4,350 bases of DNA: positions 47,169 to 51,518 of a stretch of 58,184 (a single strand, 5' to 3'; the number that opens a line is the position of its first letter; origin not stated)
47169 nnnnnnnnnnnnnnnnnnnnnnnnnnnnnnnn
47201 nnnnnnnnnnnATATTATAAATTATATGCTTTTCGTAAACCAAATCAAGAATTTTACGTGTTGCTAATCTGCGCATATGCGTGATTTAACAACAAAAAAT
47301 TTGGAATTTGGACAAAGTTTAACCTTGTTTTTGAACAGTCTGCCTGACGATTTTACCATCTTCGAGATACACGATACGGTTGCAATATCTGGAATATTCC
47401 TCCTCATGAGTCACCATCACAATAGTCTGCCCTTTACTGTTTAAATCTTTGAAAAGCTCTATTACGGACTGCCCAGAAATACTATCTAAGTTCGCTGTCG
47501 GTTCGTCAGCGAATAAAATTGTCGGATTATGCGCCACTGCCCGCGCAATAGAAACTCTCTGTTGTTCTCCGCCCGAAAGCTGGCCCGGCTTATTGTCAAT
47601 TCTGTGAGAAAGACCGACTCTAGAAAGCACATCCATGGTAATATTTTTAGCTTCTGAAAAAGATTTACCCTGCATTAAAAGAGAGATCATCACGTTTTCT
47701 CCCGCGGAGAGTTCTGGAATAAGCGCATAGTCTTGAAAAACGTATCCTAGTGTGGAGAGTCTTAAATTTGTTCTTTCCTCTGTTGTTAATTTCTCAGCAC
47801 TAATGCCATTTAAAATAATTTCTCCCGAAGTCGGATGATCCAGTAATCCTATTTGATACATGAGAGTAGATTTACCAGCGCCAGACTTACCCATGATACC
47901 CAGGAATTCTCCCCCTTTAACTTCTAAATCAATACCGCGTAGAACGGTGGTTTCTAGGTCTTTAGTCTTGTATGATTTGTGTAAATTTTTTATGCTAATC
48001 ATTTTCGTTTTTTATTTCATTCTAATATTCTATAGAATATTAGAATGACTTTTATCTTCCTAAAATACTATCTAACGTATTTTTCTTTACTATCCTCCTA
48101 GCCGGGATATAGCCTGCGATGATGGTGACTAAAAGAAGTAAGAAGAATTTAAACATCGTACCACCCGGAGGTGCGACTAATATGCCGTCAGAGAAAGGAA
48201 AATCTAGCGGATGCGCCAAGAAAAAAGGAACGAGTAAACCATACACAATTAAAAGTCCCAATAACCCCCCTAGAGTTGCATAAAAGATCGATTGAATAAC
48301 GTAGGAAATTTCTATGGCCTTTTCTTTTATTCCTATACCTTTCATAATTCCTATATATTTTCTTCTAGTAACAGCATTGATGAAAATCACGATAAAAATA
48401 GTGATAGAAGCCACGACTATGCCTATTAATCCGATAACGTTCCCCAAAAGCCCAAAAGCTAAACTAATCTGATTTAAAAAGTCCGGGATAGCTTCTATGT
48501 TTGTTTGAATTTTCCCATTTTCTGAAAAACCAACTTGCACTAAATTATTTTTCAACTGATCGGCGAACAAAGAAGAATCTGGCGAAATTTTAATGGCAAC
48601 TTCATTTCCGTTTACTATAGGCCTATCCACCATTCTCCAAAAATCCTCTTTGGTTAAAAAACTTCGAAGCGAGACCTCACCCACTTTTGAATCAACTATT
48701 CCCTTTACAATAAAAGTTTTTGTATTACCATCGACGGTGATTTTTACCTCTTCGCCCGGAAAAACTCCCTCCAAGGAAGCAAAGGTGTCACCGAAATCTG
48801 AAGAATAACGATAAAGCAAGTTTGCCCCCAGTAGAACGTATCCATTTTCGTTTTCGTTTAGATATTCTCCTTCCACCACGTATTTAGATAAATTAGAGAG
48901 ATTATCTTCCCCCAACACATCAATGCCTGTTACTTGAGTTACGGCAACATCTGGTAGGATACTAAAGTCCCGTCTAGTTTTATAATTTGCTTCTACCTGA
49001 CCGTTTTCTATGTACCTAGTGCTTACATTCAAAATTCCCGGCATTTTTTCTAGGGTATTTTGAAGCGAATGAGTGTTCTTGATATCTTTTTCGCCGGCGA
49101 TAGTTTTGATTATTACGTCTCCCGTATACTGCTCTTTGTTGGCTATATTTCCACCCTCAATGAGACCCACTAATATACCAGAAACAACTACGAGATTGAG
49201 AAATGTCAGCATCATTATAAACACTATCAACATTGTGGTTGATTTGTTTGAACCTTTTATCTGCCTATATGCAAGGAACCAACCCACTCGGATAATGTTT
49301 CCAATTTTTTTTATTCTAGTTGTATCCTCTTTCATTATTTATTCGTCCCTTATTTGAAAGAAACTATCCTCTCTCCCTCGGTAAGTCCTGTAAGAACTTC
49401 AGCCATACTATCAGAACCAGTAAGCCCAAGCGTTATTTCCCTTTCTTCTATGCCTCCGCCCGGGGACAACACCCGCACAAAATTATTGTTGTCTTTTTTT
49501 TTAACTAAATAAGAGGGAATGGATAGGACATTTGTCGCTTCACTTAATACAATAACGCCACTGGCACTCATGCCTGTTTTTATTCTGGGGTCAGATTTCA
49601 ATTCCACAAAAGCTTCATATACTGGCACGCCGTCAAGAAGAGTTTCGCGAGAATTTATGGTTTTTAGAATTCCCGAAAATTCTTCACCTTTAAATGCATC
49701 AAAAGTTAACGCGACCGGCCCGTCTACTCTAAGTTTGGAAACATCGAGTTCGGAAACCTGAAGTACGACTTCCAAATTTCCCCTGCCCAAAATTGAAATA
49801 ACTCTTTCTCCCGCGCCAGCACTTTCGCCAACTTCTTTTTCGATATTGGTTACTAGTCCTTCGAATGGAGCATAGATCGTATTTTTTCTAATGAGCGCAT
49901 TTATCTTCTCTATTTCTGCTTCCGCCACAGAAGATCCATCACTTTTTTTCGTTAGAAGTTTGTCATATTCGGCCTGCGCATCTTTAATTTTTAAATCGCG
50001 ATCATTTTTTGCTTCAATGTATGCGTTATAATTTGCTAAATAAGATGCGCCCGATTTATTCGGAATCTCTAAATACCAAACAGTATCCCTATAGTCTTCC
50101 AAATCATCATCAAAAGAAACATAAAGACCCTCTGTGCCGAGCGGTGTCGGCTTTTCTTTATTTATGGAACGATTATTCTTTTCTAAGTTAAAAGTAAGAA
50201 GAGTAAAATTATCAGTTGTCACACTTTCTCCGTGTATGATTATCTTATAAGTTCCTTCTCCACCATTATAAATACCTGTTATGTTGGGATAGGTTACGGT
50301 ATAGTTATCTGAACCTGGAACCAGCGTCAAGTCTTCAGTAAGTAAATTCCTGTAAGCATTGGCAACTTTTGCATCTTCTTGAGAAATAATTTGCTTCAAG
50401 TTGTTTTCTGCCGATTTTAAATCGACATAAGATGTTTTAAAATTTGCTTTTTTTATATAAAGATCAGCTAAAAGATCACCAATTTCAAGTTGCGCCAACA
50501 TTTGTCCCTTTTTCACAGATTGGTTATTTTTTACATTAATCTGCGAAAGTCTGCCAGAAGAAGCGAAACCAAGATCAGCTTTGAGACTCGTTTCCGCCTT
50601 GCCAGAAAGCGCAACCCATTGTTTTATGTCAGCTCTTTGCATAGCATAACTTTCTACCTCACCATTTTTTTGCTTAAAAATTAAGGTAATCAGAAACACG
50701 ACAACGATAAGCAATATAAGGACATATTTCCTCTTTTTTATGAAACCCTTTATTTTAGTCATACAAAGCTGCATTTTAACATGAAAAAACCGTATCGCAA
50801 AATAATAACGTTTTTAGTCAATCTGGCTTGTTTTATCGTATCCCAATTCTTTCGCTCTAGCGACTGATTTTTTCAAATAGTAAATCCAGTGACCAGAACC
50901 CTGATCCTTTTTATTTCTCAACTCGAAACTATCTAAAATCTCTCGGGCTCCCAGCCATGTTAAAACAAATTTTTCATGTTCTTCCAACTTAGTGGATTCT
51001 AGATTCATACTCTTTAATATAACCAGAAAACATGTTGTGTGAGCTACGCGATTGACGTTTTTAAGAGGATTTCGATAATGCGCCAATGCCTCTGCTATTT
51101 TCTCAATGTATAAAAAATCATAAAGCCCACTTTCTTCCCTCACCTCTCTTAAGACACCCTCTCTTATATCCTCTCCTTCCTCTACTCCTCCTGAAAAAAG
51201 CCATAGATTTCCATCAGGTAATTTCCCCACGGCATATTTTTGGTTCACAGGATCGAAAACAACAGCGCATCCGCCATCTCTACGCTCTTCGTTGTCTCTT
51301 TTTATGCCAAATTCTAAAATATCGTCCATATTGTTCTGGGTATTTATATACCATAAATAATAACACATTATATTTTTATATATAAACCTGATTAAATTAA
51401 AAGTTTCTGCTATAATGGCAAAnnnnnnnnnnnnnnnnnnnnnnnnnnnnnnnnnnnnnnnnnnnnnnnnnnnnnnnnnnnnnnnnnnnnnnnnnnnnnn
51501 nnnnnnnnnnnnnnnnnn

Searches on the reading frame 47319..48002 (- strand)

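Call 49: search_protein_families(library=pfam, proteins=[window:47319-48002:-], max_evalue=0.001)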
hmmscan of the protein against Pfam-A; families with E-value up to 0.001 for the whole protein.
window:47319-48002:- (227 aa): 2 families
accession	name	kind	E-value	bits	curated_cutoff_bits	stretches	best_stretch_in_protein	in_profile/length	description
PF00005.33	ABC_tran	-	1.4e-32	113.6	25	1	21-170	1-137/137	ABC transporter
PF02463.25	SMC_N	-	4.3e-06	26.8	40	1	32-211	25-209/220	RecF/RecN/SMC N terminal domain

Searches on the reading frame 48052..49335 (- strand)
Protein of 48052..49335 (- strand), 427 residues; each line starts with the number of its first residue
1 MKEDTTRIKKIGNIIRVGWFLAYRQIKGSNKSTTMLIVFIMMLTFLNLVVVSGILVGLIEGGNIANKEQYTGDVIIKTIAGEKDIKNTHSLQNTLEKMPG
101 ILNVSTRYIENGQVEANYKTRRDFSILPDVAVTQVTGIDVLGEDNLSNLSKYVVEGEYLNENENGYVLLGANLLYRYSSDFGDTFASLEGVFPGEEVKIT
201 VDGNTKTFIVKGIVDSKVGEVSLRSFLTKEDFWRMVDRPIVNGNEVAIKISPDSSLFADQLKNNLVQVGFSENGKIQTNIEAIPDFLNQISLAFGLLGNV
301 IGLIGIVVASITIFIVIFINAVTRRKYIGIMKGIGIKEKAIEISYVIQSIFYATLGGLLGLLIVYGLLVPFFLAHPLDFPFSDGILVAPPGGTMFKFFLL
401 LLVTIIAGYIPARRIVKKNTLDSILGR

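Call 49: search_protein_families(library=pfam, proteins=[window:48052-49335:-], max_evalue=0.001)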
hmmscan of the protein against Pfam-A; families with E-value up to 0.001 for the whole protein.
window:48052-49335:- (427 aa): 1 family
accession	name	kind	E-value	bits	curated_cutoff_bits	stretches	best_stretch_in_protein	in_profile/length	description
PF02687.27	FtsX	-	8.4e-13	48.9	25.5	1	300-419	2-119/120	FtsX-like permease C-terminal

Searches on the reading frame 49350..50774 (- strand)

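Call 49: search_protein_families(library=pfam, proteins=[window:49350-50774:-], max_evalue=0.001)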
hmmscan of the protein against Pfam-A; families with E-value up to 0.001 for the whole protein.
window:49350-50774:- (474 aa): 5 families
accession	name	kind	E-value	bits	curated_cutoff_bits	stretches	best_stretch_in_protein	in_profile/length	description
PF16576.10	HlyD_D23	-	1.1e-12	48.1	30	1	250-374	61-185/214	Barrel-sandwich domain of CusB or HlyD membrane-fusion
PF13437.12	HlyD_3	-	6.8e-11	43.3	22.2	1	299-395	1-96/106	HlyD family secretion protein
PF13533.13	Biotin_lipoyl_2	-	7.5e-08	32.5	29.8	1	73-97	8-32/32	Biotin-lipoyl like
PF00364.28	Biotin_lipoyl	-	6.8e-05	23.1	22.1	0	72-96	49-73/73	Biotin-requiring enzyme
PF01551.29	Peptidase_M23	-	0.00046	20.8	28.7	0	74-96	50-72/96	Peptidase family M23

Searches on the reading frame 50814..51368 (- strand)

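Call 49: search_protein_families(library=pfam, proteins=[window:50814-51368:-], max_evalue=0.001)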
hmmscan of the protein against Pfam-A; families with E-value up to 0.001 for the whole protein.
window:50814-51368:- (184 aa): 1 family
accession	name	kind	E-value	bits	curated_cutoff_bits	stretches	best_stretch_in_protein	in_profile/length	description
PF00293.34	NUDIX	-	2.1e-07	31.5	21.1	1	55-148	30-119/134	NUDIX domain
